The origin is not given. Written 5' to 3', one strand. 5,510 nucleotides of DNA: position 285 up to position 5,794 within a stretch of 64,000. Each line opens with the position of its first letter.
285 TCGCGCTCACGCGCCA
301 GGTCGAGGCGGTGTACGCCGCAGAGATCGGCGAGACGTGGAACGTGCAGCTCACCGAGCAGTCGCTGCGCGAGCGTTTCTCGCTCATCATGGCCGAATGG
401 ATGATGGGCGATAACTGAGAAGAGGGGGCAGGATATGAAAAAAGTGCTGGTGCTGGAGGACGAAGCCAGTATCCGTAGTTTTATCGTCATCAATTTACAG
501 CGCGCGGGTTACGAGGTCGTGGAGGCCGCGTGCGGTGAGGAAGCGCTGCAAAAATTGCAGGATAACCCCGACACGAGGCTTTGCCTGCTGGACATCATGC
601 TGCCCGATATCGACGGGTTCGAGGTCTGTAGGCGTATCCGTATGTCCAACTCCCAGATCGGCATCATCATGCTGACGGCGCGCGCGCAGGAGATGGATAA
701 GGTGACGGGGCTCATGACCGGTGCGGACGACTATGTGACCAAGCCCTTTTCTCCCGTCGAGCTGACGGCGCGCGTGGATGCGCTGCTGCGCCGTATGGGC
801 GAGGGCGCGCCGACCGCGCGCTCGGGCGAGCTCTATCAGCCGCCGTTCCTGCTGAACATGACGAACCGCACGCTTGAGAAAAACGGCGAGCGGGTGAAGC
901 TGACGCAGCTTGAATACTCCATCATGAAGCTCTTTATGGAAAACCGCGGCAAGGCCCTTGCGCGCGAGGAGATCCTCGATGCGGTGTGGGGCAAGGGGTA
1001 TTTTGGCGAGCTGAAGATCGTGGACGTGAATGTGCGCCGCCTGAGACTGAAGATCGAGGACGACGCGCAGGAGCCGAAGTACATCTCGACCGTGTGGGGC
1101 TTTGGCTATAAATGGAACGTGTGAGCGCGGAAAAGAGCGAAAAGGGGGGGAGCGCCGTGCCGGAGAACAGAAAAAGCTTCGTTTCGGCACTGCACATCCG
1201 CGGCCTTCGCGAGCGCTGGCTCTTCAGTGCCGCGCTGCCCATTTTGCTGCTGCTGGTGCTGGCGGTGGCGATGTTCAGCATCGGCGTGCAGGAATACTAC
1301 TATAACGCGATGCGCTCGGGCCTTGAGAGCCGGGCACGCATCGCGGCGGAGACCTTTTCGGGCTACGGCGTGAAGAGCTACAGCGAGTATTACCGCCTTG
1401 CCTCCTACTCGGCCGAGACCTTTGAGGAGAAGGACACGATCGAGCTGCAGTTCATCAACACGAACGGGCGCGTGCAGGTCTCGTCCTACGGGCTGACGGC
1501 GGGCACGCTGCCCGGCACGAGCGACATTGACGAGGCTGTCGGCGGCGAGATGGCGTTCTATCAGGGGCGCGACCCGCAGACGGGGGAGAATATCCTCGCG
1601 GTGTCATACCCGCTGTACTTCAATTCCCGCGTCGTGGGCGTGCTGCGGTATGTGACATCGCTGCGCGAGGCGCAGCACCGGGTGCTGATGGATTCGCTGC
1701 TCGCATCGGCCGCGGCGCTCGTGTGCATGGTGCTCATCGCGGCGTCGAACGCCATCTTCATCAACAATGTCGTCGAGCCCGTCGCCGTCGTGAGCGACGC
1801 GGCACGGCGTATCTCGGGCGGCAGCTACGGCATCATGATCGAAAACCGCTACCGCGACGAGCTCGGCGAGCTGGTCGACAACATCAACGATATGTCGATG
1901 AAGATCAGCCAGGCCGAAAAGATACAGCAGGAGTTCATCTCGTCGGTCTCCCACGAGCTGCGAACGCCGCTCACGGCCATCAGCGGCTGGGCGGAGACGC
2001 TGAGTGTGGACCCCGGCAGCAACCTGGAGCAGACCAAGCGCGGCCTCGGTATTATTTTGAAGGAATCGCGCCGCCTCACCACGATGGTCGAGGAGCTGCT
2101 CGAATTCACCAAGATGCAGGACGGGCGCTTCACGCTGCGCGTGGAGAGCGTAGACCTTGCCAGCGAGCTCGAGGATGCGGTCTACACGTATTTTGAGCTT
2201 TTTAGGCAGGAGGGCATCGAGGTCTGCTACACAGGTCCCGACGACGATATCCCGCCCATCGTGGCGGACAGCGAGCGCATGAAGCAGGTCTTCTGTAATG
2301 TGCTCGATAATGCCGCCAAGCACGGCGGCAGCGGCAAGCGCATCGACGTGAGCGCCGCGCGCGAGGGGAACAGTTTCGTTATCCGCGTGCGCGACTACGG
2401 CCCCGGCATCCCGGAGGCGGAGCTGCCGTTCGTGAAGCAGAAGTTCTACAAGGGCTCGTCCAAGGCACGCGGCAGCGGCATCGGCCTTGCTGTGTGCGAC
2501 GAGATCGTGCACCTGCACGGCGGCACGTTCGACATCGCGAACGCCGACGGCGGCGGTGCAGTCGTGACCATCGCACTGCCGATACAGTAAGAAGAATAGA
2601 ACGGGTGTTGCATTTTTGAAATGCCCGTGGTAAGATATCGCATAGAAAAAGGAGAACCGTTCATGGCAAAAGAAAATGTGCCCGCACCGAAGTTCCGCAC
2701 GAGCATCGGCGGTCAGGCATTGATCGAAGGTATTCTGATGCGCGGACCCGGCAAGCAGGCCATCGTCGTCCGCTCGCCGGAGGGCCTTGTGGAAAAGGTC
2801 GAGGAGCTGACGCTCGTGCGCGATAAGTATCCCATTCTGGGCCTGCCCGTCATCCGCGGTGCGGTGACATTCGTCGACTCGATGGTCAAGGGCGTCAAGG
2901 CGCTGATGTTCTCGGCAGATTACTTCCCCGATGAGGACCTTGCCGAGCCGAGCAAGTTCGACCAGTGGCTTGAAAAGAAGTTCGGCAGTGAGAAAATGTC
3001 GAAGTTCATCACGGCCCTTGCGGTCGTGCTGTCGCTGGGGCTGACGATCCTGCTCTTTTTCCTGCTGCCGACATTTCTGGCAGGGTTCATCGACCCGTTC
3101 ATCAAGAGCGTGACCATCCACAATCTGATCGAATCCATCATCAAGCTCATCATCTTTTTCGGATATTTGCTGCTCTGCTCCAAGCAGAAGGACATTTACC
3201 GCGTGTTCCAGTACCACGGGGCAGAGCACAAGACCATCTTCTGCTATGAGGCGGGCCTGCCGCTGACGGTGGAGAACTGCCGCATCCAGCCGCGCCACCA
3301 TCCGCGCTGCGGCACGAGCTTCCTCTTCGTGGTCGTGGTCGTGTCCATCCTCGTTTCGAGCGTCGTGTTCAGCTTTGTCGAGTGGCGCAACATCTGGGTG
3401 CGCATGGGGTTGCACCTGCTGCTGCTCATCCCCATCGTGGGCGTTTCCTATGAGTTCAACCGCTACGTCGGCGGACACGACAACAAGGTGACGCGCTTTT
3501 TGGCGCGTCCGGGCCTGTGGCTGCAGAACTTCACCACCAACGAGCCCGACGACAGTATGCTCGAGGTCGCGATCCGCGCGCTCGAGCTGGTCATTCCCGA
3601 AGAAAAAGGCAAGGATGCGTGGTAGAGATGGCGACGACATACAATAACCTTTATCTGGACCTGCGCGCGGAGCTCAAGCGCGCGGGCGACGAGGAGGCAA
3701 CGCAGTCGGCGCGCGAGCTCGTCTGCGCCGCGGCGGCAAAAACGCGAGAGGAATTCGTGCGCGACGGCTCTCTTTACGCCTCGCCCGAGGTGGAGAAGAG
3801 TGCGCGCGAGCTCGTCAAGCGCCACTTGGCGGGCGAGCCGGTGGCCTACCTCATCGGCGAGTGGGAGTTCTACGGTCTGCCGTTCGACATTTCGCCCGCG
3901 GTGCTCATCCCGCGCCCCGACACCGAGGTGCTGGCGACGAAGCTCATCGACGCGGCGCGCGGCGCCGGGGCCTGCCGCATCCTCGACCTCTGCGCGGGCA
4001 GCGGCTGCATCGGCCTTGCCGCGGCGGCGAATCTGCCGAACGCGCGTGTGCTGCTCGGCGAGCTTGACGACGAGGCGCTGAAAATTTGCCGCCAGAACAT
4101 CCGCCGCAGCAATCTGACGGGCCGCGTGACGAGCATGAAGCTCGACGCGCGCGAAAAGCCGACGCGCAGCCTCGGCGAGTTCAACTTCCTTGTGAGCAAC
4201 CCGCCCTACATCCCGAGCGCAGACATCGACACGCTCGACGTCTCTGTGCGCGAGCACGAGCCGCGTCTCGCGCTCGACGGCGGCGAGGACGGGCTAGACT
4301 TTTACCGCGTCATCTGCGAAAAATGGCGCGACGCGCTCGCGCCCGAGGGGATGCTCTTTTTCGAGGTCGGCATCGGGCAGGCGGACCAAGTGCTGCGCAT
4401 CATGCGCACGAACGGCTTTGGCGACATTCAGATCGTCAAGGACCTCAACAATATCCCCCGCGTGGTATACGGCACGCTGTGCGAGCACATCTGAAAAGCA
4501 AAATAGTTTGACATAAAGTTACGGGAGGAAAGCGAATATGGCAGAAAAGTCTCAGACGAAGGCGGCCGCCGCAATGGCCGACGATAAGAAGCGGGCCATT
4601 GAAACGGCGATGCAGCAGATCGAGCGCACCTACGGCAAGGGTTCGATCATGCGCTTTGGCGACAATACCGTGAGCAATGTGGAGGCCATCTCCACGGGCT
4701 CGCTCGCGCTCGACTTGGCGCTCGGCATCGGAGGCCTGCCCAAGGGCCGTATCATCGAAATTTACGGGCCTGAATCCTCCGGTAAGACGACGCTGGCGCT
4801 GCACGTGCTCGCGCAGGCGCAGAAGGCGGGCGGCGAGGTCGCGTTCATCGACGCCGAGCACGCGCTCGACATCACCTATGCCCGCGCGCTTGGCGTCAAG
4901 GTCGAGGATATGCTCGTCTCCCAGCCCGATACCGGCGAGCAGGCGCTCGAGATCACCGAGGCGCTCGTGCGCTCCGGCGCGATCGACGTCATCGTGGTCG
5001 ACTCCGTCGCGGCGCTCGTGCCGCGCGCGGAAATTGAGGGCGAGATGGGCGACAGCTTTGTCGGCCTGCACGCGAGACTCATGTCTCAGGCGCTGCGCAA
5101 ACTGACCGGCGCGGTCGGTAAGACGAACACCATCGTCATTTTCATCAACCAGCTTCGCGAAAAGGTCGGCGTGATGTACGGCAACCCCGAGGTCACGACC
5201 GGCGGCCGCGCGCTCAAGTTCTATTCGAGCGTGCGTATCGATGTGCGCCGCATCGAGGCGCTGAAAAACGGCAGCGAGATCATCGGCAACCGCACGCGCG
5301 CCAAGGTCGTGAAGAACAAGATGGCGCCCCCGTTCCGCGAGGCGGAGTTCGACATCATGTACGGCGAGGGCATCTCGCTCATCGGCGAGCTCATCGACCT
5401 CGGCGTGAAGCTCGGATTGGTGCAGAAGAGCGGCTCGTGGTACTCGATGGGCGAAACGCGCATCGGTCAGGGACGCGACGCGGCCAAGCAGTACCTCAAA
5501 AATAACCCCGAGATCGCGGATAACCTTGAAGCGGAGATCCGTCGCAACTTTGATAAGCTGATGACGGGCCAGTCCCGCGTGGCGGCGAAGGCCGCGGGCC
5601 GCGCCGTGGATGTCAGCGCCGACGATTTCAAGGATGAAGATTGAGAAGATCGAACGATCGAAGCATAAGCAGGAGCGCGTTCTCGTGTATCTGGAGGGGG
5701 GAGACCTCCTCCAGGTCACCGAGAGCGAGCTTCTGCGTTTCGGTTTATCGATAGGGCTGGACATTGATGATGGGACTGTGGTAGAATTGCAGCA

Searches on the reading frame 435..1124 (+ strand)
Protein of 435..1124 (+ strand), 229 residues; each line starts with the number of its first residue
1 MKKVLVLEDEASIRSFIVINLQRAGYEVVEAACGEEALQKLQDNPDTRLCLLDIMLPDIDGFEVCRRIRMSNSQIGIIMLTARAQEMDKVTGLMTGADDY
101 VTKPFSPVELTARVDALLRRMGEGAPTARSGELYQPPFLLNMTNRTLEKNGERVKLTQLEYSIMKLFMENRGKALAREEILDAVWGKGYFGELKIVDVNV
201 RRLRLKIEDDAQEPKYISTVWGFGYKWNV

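Call 12: search_protein_families(library=pfam, proteins=[window:435-1124:+])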
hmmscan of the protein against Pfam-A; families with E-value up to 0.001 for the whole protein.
window:435-1124:+ (229 aa): 2 families
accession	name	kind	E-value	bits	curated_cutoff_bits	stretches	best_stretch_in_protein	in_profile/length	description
PF00072.30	Response_reg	-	9.1e-28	97.1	30.2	1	4-114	1-110/111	Response regulator receiver domain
PF00486.34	Trans_reg_C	-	1.7e-25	89.3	26.2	1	151-226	1-76/77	Transcriptional regulatory protein, C terminal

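Call 57: find_encoding_contigs(protein=window:435-1124:+, flank=10000, max_places=2)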
Protein window:435-1124:+ (229 aa): 23 contigs read that carry it; 2 places shown.
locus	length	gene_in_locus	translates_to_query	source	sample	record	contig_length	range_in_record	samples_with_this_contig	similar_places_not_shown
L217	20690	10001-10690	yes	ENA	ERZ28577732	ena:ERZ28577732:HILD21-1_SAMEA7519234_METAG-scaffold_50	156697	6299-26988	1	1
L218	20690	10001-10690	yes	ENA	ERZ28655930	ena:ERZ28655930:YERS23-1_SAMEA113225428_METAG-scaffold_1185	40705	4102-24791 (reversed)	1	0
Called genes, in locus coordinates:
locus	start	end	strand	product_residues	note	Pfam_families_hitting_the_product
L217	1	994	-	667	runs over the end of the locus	PF00204:DNA_gyraseB, PF01751:Toprim, PF00986:DNA_gyraseB_C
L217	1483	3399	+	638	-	PF03572:Peptidase_S41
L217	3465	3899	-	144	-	PF03862:SpoVAC_SpoVAEB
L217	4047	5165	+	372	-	PF04055:Radical_SAM, PF06969:HemN_C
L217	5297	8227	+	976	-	-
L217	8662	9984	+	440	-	PF01839:FG-GAP (faint), PF13517:FG-GAP_3 (weak)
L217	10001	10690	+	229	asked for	PF00072:Response_reg, PF00486:Trans_reg_C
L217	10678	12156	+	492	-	PF00672:HAMP, PF14501:HATPase_c_5 (faint), PF00512:HisKA, PF02518:HATPase_c, PF13581:HATPase_c_2 (faint)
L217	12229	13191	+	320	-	PF07136:DUF1385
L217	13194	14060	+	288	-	PF17827:PrmC_N, PF03602:Cons_hypoth95, PF05175:MTS, PF10294:Methyltransf_16 (weak), PF13649:Methyltransf_25 (weak)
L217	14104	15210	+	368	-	PF00154:RecA_N, PF08423:Rad51, PF06745:ATPase (weak), PF01637:ATPase_2 (weak), PF13479:AAA_24 (faint), PF27531:MT3502_N (weak), PF21096:RecA_C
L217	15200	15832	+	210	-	PF21982:RecX_HTH1 (weak), PF02631:RecX_HTH2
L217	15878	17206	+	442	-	PF00919:UPF0004, PF04055:Radical_SAM, PF18693:TRAM_2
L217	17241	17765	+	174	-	PF01066:CDP-OH_P_transf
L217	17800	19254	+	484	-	PF01406:tRNA-synt_1e, PF09334:tRNA-synt_1g (faint), PF23493:CysS_C (weak)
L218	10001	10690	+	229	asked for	PF00072:Response_reg, PF00486:Trans_reg_C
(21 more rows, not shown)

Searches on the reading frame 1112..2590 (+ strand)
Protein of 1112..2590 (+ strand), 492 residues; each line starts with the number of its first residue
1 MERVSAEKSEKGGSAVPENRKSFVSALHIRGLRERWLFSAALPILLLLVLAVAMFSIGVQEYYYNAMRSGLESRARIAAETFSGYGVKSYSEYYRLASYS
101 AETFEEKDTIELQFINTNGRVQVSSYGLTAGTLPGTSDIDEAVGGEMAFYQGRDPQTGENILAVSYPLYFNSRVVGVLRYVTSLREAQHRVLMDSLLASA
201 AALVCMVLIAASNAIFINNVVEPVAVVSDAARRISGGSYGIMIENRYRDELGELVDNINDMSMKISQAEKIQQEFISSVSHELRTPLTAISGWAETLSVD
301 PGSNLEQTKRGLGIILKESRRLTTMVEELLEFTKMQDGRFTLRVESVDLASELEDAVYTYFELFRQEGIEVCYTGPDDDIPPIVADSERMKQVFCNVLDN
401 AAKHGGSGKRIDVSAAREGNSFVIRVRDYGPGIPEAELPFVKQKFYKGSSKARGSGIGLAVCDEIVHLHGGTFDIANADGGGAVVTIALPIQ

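Call 12: search_protein_families(library=pfam, proteins=[window:1112-2590:+])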
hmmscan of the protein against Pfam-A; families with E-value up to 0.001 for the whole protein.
window:1112-2590:+ (492 aa): 5 families
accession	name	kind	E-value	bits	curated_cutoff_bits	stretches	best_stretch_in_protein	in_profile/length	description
PF02518.31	HATPase_c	-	2.9e-25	89.3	26.4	1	386-491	2-109/111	Histidine kinase-, DNA gyrase B-, and HSP90-like ATPase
PF00512.31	HisKA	-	1.5e-17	63.9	26.9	1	272-338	2-66/66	His Kinase A (phospho-acceptor) domain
PF00672.30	HAMP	-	1e-08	35.8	25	1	216-266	2-52/53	HAMP domain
PF14501.12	HATPase_c_5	-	2.4e-06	27.8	22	1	391-480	7-93/102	GHKL domain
PF13581.12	HATPase_c_2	-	2.6e-06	27.9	27.4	1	398-485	40-123/127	Histidine kinase-like ATPase domain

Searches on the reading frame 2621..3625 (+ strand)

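Call 12: search_protein_families(library=pfam, proteins=[window:2621-3625:+])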
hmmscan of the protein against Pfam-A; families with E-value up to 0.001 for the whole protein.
window:2621-3625:+ (334 aa): 1 family
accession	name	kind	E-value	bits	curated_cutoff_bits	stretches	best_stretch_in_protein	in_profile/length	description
PF07136.16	DUF1385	-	1.8e-88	296.2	22.1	1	75-326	1-226/227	Protein of unknown function (DUF1385)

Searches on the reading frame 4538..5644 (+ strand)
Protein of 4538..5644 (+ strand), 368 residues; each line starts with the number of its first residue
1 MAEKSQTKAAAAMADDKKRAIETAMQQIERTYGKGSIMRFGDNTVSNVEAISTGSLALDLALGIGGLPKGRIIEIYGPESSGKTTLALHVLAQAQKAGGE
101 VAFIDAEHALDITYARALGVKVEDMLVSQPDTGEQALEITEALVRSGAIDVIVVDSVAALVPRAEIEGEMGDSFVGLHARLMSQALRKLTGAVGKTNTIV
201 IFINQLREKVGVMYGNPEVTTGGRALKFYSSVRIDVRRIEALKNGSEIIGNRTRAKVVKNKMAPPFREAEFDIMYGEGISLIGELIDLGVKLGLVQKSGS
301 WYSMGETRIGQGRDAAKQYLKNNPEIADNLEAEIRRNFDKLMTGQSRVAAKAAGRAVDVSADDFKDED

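Call 12: search_protein_families(library=pfam, proteins=[window:4538-5644:+])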
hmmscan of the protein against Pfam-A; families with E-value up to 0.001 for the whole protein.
window:4538-5644:+ (368 aa): 9 families
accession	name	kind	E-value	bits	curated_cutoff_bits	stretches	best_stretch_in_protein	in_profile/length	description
PF00154.27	RecA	-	1.7e-140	467.4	27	1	19-280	1-262/262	recA bacterial DNA recombination protein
PF21096.2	RecA_C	-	2.3e-25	88.9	27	1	283-338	1-56/57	RecA C-terminal domain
PF08423.17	Rad51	-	4.5e-09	36.4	22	1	47-239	4-212/244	Rad51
PF06745.19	ATPase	-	1.6e-07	31.4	26.6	1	52-124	2-76/231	KaiC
PF01637.24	ATPase_2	-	1.3e-06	28.8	33.2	1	71-206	21-119/225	ATPase domain predominantly from Archaea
PF13479.12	AAA_24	-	1e-05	25.9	27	1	73-161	5-77/195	AAA domain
PF13191.12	AAA_16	-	4.1e-05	24.6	32.6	1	69-205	23-140/167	AAA ATPase domain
PF13401.12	AAA_22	-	0.00013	22.7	27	1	71-163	6-97/130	AAA domain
PF13481.12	AAA_25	-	0.00027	21.1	27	0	65-161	28-156/195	AAA domain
